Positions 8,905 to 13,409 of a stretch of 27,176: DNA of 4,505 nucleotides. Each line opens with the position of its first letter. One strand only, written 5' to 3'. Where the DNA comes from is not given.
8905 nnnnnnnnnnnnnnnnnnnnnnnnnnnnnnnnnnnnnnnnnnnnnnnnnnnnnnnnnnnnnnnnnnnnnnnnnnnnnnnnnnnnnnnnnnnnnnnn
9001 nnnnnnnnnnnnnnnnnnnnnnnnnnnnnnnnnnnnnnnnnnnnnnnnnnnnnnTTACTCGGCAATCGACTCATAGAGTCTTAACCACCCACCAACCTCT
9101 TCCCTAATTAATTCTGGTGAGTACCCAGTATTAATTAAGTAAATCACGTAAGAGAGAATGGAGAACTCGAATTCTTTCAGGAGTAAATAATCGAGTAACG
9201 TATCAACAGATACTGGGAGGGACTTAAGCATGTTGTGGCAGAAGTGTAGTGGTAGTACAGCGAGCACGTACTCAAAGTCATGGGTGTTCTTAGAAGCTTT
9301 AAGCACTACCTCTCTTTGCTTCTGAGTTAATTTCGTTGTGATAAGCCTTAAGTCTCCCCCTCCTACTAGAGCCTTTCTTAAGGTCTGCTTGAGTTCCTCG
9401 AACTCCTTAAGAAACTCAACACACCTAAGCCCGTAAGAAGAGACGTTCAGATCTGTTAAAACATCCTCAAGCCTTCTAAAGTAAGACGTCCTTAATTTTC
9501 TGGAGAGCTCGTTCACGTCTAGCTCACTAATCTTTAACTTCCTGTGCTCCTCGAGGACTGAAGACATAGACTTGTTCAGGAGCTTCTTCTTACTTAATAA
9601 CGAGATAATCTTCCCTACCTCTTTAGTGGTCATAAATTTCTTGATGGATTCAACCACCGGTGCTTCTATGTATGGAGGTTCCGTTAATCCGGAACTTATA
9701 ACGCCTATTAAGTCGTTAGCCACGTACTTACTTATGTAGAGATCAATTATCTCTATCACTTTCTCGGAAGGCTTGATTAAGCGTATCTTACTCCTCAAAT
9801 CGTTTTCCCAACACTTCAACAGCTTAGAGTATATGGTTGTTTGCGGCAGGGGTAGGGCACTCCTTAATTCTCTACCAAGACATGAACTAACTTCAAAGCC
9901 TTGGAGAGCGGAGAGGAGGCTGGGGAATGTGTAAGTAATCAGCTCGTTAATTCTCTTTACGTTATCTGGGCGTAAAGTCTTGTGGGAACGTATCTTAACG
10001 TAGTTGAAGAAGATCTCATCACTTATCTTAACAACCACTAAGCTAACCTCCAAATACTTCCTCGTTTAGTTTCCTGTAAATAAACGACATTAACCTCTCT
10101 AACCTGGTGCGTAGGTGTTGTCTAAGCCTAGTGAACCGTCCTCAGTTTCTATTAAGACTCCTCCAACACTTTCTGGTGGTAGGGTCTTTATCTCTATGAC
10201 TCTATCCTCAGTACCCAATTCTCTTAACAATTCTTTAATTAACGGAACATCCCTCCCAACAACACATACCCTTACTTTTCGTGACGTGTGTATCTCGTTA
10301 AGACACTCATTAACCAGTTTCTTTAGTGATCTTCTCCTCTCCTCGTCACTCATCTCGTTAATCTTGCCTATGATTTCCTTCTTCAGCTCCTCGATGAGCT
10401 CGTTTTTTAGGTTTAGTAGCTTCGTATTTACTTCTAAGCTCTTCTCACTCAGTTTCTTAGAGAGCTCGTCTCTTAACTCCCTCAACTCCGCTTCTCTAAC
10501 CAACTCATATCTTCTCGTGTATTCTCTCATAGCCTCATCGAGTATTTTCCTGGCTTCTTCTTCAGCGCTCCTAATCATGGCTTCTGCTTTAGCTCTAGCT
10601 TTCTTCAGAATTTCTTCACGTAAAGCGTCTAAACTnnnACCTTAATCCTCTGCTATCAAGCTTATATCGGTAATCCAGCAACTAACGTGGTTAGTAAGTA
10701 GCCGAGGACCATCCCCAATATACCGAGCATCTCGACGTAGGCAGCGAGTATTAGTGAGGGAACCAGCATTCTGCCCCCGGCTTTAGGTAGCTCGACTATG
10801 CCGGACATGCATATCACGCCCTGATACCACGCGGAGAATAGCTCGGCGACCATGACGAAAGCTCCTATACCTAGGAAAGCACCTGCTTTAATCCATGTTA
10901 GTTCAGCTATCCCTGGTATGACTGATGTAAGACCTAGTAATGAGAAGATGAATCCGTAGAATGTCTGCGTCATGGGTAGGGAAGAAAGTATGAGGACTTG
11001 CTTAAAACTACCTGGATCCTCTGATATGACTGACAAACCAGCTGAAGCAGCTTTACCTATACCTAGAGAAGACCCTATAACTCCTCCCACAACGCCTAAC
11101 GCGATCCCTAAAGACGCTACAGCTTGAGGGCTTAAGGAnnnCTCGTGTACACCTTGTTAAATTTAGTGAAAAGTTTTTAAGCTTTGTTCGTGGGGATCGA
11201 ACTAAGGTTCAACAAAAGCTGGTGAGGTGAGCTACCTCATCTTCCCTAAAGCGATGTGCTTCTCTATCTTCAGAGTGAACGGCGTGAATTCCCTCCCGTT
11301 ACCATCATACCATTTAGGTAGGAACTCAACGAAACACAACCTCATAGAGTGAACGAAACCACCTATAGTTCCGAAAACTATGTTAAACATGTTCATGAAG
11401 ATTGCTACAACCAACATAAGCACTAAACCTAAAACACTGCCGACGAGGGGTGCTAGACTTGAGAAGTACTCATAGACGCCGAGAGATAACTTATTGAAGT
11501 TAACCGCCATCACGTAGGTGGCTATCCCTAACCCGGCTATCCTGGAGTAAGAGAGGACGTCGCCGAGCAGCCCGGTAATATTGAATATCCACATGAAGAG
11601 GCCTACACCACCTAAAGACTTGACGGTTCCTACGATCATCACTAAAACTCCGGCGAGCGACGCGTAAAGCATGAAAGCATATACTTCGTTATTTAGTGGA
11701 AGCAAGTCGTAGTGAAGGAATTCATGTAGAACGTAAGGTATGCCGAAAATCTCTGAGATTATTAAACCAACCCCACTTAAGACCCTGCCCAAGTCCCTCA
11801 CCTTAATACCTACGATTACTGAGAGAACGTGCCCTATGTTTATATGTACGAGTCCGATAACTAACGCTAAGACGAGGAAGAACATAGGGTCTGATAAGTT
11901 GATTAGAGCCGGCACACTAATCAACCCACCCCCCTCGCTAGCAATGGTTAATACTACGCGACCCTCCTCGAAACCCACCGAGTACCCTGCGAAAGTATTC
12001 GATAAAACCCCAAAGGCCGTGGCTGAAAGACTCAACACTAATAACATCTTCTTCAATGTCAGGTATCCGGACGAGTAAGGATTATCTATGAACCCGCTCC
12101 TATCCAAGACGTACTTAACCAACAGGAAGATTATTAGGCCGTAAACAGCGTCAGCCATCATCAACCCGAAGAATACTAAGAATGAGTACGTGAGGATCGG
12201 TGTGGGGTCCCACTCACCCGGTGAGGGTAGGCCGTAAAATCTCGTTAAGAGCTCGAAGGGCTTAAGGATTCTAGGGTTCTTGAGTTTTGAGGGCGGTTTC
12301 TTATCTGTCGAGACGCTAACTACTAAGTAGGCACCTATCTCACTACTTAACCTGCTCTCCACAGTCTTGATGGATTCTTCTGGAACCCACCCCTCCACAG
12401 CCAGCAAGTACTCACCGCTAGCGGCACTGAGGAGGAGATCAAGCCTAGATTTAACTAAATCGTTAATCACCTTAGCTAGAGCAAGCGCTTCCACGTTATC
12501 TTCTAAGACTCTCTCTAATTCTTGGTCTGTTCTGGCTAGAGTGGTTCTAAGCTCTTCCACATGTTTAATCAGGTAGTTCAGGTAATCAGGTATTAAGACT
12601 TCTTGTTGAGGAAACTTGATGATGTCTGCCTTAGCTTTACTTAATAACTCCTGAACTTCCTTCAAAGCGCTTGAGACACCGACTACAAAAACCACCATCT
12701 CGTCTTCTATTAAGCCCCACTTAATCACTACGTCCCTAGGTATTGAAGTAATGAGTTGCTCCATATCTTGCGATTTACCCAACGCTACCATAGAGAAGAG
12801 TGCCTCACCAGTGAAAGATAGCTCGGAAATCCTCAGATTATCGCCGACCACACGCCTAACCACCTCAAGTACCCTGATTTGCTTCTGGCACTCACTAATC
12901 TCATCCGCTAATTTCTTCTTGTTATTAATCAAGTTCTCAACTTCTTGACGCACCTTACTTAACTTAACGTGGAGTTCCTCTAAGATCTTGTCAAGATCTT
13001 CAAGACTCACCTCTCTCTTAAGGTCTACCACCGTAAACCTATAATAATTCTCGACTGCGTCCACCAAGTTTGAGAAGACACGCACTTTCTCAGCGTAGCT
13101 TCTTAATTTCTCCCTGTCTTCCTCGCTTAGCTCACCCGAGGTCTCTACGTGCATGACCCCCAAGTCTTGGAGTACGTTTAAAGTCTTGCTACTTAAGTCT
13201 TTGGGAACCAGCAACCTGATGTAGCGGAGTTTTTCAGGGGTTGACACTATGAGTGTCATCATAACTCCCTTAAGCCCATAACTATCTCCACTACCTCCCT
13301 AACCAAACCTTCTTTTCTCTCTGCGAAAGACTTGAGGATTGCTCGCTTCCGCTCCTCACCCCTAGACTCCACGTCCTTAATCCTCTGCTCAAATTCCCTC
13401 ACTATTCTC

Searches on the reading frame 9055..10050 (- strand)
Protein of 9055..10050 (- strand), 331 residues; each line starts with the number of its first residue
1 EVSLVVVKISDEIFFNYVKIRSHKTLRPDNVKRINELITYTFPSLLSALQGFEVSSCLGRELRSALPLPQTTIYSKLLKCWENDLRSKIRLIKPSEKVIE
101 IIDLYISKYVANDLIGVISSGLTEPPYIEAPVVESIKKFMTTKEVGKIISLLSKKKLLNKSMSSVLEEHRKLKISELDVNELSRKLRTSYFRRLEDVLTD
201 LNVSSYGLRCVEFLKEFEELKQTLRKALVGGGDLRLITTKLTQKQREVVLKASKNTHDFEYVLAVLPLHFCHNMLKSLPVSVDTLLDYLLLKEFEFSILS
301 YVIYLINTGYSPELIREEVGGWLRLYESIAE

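Call 47: search_protein_families(library=pfam, proteins=[window:9055-10050:-], max_evalue=0.001)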
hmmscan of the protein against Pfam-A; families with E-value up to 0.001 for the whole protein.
window:9055-10050:- (331 aa): 1 family
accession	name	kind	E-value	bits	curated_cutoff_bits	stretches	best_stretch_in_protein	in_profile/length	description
PF01992.21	vATP-synt_AC39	-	4.2e-05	23.5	29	1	228-317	244-338/339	ATP synthase (C/AC39) subunit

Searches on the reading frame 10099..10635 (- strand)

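Call 47: search_protein_families(library=pfam, proteins=[window:10099-10635:-], max_evalue=0.001)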
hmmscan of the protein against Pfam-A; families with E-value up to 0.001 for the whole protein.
window:10099-10635:- (178 aa): 1 family
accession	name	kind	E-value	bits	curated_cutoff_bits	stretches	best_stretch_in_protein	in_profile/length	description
PF01991.23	vATP-synt_E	-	1.1e-18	67.8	24.2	1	8-174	1-178/199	ATP synthase (E/31 kDa) subunit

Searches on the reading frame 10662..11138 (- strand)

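Call 47: search_protein_families(library=pfam, proteins=[window:10662-11138:-], max_evalue=0.001)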
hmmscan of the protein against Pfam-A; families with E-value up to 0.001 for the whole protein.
window:10662-11138:- (158 aa): 1 family
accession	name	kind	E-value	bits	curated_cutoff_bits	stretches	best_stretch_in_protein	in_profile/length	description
PF00137.26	ATP-synt_C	-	2.5e-17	63.3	24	2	10-68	1-59/60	ATP synthase subunit C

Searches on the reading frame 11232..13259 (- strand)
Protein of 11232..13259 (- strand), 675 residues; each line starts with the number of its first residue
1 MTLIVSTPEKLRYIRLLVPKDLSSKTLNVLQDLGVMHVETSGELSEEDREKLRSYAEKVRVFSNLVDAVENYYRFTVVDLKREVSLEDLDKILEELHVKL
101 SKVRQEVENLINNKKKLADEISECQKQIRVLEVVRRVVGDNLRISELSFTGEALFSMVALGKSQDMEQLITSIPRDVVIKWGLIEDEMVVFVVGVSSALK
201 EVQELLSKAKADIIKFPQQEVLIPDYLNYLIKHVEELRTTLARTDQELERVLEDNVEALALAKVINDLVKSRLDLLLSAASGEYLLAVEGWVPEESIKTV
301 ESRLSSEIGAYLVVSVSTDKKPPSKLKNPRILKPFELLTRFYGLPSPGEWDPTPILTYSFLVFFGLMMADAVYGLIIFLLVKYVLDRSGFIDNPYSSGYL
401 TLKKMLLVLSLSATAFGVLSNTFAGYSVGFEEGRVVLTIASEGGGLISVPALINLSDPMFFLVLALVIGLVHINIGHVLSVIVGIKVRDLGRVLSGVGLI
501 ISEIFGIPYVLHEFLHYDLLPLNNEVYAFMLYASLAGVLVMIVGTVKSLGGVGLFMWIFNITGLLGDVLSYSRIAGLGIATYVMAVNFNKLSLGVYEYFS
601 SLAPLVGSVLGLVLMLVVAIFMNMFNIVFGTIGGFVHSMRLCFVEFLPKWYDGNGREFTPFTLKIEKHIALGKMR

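Call 47: search_protein_families(library=pfam, proteins=[window:11232-13259:-], max_evalue=0.001)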
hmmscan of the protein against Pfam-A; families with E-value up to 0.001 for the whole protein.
window:11232-13259:- (675 aa): 1 family
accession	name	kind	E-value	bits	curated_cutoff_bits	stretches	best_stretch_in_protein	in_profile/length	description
PF01496.24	V_ATPase_I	-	1.8e-24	86.2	30.7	2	188-385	210-414/815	V-type ATPase 116kDa subunit family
